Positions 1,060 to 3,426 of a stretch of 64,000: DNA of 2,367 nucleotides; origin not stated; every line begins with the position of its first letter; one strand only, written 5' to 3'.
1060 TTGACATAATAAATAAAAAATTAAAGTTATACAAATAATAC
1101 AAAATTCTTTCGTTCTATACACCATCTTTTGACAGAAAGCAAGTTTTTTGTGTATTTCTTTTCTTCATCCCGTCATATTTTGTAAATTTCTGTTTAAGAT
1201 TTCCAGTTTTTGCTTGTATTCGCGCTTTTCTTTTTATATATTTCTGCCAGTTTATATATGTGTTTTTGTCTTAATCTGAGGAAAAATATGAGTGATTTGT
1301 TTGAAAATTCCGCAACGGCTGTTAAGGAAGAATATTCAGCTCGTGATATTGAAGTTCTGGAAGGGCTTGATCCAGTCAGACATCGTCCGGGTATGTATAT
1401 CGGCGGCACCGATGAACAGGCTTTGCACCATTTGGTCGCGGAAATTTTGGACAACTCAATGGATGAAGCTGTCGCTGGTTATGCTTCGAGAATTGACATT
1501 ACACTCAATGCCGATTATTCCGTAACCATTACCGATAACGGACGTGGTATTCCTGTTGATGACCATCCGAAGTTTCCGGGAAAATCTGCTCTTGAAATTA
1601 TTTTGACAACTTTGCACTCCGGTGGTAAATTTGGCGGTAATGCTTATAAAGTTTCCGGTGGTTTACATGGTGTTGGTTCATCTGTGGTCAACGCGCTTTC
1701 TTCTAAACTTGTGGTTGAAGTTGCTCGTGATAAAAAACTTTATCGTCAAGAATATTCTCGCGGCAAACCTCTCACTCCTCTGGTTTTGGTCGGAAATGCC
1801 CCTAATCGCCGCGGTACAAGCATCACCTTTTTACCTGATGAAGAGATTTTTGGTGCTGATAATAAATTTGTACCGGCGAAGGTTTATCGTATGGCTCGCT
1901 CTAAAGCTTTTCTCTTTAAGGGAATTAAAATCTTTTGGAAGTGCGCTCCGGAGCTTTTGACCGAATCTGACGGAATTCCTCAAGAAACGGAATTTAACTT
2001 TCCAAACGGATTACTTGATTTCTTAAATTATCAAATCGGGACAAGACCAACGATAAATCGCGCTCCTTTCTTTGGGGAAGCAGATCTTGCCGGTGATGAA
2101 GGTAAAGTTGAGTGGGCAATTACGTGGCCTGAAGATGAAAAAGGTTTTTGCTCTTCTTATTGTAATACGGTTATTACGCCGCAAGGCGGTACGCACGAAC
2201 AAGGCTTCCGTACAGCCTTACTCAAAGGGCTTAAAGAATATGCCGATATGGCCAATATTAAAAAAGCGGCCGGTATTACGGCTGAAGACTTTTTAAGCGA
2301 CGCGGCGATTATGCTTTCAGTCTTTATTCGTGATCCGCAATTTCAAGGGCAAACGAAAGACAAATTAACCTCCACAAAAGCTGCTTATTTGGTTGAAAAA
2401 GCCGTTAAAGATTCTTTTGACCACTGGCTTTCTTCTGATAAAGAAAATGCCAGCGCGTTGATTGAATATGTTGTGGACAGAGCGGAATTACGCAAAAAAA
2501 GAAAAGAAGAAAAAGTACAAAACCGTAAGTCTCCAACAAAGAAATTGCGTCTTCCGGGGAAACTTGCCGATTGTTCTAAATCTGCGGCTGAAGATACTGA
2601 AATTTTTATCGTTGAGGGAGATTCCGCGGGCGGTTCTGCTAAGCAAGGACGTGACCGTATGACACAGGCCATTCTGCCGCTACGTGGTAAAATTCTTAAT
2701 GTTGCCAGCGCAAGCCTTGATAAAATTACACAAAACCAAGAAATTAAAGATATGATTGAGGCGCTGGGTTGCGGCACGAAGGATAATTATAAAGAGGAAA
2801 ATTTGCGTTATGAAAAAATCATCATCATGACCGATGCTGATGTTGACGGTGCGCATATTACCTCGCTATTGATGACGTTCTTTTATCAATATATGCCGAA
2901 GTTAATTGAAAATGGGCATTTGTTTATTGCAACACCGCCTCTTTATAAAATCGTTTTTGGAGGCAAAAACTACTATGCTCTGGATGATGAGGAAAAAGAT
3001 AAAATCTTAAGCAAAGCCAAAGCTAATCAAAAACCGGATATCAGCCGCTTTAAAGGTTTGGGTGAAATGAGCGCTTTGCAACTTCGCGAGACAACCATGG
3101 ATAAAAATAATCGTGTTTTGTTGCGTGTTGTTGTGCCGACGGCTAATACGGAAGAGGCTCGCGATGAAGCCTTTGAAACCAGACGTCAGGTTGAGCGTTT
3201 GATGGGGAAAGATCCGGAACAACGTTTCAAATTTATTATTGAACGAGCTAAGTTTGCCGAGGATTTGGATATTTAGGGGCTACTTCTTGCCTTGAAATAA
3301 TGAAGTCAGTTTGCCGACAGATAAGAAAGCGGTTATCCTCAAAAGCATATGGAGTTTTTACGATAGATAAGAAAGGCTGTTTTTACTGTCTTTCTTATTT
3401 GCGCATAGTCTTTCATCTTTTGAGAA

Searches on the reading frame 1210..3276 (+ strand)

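Call 28: search_protein_families(library=ncbifam, proteins=[window:1210-3276:+], max_evalue=0.00001)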
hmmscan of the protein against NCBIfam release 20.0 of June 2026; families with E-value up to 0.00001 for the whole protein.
window:1210-3276:+ (688 aa): 5 families
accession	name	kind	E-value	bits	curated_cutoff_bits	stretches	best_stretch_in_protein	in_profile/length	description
TIGR01055.1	parE_Gneg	equivalog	7.9e-240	797.5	723.35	1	40-680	2-622/625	DNA topoisomerase IV subunit B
NF004189.0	PRK05644.1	subfamily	3.6e-220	732.6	740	1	37-688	5-641/641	DNA gyrase subunit B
NF011501.0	PRK14939.1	subfamily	7e-210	699.5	796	2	36-604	4-564/803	DNA gyrase subunit B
TIGR01059.1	gyrB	equivalog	2.2e-204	680.6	882.4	1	42-688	1-639/639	DNA topoisomerase (ATP-hydrolyzing) subunit B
TIGR01058.1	parE_Gpos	equivalog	2.5e-172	574.6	899.95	1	39-683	2-630/637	DNA topoisomerase IV subunit B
